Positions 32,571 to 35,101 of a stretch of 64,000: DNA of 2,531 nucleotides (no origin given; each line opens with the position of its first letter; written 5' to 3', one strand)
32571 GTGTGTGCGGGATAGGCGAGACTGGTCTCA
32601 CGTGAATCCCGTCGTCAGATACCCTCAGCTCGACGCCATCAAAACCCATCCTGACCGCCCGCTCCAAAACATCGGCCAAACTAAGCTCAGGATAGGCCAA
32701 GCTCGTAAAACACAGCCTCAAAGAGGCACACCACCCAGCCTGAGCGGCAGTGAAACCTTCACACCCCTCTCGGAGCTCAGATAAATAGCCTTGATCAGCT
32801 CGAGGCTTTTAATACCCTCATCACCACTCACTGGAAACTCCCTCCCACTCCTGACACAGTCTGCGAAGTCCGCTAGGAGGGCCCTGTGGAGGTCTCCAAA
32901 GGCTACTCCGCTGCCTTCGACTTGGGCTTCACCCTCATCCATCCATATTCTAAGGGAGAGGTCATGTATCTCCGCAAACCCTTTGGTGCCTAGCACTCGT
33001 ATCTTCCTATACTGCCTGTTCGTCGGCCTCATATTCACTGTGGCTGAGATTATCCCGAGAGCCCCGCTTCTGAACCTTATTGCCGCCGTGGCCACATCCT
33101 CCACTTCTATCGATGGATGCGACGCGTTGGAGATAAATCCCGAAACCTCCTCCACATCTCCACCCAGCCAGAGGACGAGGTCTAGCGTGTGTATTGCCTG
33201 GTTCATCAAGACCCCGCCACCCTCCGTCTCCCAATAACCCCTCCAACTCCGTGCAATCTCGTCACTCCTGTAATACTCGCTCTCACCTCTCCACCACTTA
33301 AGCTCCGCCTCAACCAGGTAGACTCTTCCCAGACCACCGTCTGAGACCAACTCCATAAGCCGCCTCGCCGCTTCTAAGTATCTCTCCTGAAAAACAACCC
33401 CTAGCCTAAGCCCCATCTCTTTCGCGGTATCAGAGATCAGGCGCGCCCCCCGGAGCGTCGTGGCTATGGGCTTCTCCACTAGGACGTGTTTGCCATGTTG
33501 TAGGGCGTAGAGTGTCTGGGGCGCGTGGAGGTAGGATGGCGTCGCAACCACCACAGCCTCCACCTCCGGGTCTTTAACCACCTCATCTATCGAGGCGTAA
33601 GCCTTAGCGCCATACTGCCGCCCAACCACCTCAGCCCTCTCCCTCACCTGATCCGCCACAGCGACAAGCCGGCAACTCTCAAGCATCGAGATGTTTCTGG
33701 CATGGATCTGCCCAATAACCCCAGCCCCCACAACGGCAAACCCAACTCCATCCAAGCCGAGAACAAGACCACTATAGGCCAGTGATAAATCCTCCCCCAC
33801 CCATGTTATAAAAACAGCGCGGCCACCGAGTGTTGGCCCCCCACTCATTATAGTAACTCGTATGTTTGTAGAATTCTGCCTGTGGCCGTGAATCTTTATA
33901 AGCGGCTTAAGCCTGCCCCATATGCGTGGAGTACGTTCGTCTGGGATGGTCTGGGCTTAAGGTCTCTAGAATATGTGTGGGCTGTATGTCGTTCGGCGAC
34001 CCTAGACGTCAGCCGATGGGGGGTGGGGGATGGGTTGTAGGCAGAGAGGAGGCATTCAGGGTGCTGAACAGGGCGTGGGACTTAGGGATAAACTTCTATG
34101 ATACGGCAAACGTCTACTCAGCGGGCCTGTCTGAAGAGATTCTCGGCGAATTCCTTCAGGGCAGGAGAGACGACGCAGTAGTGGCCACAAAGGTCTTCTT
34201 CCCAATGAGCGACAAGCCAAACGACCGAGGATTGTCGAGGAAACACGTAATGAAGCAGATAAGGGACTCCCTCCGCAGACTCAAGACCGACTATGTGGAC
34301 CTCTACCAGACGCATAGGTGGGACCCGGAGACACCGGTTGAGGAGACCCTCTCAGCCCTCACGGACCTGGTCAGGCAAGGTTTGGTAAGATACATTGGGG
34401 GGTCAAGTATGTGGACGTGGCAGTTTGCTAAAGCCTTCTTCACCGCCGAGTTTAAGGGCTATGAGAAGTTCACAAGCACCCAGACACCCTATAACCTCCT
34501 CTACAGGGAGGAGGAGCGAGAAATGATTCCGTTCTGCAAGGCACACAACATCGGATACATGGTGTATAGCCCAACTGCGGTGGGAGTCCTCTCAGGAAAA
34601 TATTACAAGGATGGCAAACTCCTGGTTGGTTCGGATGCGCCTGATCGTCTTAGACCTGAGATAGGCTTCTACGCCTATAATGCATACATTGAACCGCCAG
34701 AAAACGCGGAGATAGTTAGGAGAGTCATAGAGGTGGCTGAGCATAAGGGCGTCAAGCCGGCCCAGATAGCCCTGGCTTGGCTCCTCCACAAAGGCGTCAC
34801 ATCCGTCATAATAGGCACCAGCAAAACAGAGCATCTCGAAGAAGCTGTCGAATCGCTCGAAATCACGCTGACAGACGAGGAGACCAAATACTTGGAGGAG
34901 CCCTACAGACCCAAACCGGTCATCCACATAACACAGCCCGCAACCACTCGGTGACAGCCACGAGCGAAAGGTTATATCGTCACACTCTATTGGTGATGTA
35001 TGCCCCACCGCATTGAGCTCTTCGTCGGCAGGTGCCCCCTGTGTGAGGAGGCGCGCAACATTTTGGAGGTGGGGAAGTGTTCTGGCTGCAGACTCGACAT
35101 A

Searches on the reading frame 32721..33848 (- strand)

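Call 74: search_protein_families(library=pfam, proteins=[window:32721-33848:-], max_evalue=0.00001)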
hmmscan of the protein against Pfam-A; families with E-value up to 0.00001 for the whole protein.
window:32721-33848:- (376 aa): 3 families
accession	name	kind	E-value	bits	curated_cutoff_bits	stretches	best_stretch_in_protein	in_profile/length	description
PF01408.29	GFO_IDH_MocA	-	1e-29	104.1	24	1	36-151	2-118/120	Oxidoreductase family, NAD-binding Rossmann fold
PF22725.1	GFO_IDH_MocA_C3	-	5.9e-29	101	27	1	162-292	2-123/124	GFO/IDH/MocA C-terminal domain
PF02894.22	GFO_IDH_MocA_C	-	1.9e-28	100.2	22.9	1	166-367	2-218/218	Oxidoreductase family, C-terminal alpha/beta domain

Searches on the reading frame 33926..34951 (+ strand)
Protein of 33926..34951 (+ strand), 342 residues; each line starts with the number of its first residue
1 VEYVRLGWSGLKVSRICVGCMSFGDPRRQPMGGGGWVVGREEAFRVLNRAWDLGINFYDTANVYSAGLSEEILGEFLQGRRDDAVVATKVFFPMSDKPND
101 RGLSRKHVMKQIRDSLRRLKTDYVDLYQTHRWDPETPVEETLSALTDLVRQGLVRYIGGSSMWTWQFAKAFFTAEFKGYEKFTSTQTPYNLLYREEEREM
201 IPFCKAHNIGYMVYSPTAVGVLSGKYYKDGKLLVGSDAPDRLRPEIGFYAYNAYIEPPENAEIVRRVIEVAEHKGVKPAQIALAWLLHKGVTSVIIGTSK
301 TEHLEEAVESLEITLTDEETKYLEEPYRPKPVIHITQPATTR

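Call 74: search_protein_families(library=pfam, proteins=[window:33926-34951:+], max_evalue=0.00001)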
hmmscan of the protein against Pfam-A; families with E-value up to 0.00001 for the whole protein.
window:33926-34951:+ (342 aa): 1 family
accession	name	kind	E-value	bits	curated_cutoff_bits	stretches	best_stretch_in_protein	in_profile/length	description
PF00248.27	Aldo_ket_red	-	4.2e-79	266.1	24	1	15-325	1-288/291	Aldo/keto reductase family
